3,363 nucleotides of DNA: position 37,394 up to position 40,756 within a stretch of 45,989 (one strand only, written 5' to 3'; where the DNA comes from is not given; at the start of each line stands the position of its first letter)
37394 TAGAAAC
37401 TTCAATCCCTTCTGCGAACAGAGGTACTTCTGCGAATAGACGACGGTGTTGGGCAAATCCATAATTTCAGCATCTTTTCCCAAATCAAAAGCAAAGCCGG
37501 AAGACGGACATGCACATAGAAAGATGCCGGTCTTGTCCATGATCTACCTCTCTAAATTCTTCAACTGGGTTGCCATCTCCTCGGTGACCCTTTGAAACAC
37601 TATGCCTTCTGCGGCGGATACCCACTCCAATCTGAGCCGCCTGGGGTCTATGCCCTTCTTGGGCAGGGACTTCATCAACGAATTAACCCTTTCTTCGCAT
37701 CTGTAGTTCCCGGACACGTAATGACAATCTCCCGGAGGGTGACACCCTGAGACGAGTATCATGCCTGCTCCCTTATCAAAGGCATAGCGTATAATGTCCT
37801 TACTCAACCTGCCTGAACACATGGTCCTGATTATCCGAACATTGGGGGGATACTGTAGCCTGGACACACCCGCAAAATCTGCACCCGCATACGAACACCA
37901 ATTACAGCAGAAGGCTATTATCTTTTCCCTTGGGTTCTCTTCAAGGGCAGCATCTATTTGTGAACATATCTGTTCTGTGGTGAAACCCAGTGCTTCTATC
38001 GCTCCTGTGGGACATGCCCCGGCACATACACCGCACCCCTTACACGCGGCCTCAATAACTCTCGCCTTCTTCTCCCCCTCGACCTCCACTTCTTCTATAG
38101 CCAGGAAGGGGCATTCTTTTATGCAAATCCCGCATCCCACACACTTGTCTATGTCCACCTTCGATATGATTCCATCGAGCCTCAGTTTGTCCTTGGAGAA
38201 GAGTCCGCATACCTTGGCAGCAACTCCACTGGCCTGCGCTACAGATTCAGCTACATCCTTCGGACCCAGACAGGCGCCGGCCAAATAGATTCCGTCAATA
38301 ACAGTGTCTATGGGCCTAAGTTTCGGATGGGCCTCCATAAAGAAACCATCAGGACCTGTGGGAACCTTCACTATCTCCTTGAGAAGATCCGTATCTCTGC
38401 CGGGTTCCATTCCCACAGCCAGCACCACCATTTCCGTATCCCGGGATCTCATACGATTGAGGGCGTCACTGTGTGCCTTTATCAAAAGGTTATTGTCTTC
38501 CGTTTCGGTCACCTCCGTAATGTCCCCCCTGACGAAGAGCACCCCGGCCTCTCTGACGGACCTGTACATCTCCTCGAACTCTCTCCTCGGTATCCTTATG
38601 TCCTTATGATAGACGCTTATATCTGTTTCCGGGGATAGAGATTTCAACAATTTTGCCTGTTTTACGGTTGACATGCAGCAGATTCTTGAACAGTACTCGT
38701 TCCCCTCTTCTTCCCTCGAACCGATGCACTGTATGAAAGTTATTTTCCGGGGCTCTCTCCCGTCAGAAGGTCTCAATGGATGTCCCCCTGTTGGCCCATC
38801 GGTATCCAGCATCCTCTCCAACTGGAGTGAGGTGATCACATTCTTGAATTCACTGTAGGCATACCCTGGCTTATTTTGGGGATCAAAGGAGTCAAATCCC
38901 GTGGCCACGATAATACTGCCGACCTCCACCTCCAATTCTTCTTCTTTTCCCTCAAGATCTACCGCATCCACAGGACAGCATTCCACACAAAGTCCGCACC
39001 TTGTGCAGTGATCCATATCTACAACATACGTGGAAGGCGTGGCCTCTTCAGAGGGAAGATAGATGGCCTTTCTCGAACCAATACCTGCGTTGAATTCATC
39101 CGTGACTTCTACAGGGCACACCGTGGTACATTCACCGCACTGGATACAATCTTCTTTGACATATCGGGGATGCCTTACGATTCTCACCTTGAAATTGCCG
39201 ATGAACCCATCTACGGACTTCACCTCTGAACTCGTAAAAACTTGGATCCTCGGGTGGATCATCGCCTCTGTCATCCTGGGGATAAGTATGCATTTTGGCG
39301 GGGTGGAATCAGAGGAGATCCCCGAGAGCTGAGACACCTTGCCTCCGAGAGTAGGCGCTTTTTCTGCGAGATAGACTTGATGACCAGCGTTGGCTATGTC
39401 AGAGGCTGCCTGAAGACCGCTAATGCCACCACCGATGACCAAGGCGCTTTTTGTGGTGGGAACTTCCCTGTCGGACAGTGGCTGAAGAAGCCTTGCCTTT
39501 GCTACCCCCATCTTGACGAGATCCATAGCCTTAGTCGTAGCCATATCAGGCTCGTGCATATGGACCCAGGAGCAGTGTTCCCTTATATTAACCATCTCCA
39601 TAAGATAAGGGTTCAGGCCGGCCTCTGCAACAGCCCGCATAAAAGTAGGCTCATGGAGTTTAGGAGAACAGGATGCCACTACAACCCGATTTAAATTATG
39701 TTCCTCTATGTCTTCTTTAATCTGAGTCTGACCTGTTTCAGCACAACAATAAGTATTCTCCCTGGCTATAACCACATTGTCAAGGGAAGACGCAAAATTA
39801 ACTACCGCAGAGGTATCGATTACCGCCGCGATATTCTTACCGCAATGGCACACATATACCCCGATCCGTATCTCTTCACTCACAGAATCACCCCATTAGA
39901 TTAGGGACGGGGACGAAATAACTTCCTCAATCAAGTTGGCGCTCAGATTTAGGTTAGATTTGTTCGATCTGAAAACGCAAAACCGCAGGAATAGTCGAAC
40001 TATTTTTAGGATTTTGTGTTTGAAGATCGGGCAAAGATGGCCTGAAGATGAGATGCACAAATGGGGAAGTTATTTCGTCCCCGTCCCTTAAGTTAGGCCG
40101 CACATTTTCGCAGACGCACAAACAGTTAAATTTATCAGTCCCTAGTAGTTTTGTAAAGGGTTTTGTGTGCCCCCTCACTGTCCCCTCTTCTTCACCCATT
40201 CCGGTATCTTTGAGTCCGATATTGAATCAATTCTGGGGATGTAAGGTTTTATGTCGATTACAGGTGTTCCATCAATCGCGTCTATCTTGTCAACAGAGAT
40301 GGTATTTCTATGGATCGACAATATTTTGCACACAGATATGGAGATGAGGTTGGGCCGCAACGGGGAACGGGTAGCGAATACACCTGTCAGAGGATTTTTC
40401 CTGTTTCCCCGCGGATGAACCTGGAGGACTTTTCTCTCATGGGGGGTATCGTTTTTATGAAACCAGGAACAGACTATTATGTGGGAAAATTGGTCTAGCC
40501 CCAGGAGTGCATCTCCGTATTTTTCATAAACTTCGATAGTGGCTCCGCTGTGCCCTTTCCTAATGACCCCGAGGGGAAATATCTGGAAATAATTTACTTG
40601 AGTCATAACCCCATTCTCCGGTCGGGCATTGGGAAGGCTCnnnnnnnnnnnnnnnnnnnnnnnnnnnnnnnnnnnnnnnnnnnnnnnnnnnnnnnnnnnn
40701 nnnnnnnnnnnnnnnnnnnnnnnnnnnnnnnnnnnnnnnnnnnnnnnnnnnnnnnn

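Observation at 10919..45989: A 187-211 bp intergenic repeat family in seven copies, foldable into one long rod-like hairpin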

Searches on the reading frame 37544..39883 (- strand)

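Call 9: search_protein_families(library=pfam, proteins=[window:37544-39883:-])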
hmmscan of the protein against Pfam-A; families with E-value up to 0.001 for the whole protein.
window:37544-39883:- (779 aa): 21 families
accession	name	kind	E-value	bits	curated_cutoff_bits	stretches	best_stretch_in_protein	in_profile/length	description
PF02662.21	FlpD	-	6.4e-46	155.8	22.3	1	655-777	1-122/123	Methyl-viologen-reducing hydrogenase, delta subunit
PF00037.32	Fer4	-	5.6e-22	77.1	21.1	4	575-597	2-24/24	4Fe-4S binding domain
PF14697.11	Fer4_21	-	1.5e-16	60.7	35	2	575-630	2-58/59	4Fe-4S dicluster domain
PF12837.12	Fer4_6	-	1.4e-15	56.8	25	3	575-596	3-24/24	4Fe-4S binding domain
PF12838.12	Fer4_7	-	7.5e-15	55.6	27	2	580-628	1-52/52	4Fe-4S dicluster domain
PF13187.11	Fer4_9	-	2.3e-14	53.6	27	2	245-307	1-51/52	4Fe-4S dicluster domain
PF12797.12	Fer4_2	-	8.9e-14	50.8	24.5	2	576-593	5-22/22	4Fe-4S binding domain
PF07992.20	Pyr_redox_2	-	2.7e-12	47.2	26.1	1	136-180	136-178/291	Pyridine nucleotide-disulphide oxidoreductase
PF13237.11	Fer4_10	-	2.9e-11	43.6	25.5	2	576-625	4-53/53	4Fe-4S dicluster domain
PF25160.1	LdpA_Fe-S-bd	-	2.9e-11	43.4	27.6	1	591-632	13-46/49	LdpA Fe-S cluster-binding domain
PF13484.11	Fer4_16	-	6e-11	43.4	30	0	246-305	2-65/66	4Fe-4S double cluster binding domain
PF13183.11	Fer4_8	-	5.8e-09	36.8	27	1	244-306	3-67/68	4Fe-4S dicluster domain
PF13534.11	Fer4_17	-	8.9e-08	33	22.2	0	246-306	2-59/61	4Fe-4S dicluster domain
PF12800.12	Fer4_4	-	1.8e-07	31.3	24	0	244-258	2-16/17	4Fe-4S binding domain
PF12831.13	FAD_oxidored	-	1.8e-06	28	27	1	148-185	3-40/416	FAD dependent oxidoreductase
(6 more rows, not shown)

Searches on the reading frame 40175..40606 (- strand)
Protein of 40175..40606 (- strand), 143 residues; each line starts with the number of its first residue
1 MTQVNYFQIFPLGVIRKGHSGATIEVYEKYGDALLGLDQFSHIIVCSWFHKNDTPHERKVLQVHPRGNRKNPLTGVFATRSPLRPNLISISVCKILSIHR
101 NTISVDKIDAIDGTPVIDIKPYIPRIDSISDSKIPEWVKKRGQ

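Call 9: search_protein_families(library=pfam, proteins=[window:40175-40606:-])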
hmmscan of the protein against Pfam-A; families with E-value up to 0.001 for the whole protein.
window:40175-40606:- (143 aa): 1 family
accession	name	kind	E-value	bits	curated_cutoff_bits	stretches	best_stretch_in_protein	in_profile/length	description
PF01980.22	TrmO_N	-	2.3e-32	112.1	26.8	1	20-127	12-116/116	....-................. O N-terminal domain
